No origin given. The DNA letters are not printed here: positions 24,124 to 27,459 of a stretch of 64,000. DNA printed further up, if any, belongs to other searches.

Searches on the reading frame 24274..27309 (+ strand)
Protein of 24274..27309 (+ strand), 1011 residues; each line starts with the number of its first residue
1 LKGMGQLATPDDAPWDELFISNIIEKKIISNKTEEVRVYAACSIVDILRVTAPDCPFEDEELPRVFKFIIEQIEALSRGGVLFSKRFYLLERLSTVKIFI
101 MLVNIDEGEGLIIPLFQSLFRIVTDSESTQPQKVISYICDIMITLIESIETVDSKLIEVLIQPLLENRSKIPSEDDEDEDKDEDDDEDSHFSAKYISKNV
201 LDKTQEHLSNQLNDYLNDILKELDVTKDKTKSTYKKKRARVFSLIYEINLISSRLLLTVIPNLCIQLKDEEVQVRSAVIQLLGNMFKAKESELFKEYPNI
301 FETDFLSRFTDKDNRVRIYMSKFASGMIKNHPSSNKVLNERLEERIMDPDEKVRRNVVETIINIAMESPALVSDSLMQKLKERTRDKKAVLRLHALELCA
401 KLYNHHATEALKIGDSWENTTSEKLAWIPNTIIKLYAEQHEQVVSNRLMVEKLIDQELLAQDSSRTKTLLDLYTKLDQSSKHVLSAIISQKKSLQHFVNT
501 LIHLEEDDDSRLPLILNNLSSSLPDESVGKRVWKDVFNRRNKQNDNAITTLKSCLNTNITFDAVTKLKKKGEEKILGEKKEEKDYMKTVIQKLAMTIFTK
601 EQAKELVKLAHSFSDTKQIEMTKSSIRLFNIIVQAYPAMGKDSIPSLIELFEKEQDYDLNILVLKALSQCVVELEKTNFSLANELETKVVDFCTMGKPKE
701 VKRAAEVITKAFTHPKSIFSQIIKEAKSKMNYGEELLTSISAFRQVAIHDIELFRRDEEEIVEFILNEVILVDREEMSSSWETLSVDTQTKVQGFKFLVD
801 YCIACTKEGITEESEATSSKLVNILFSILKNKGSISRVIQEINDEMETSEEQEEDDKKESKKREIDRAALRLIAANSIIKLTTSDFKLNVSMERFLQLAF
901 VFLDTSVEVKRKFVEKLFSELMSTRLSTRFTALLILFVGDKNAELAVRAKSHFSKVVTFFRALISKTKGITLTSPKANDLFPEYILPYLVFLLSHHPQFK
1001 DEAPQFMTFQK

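Call 11: search_protein_families(library=pfam, proteins=[window:24274-27309:+], max_evalue=0.001)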
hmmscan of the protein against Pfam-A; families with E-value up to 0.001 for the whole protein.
window:24274-27309:+ (1011 aa): 3 families
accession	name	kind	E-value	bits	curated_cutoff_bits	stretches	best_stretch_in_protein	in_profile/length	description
PF20168.4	PDS5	-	2.6e-177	592.1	27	1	22-1009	33-974/1053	Sister chromatid cohesion protein PDS5 protein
PF02985.28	HEAT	-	1.4e-08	34.6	23.5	0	259-287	1-29/31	HEAT repeat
PF13646.12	HEAT_2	-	1.5e-05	25.6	27.7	0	341-412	3-68/88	HEAT repeats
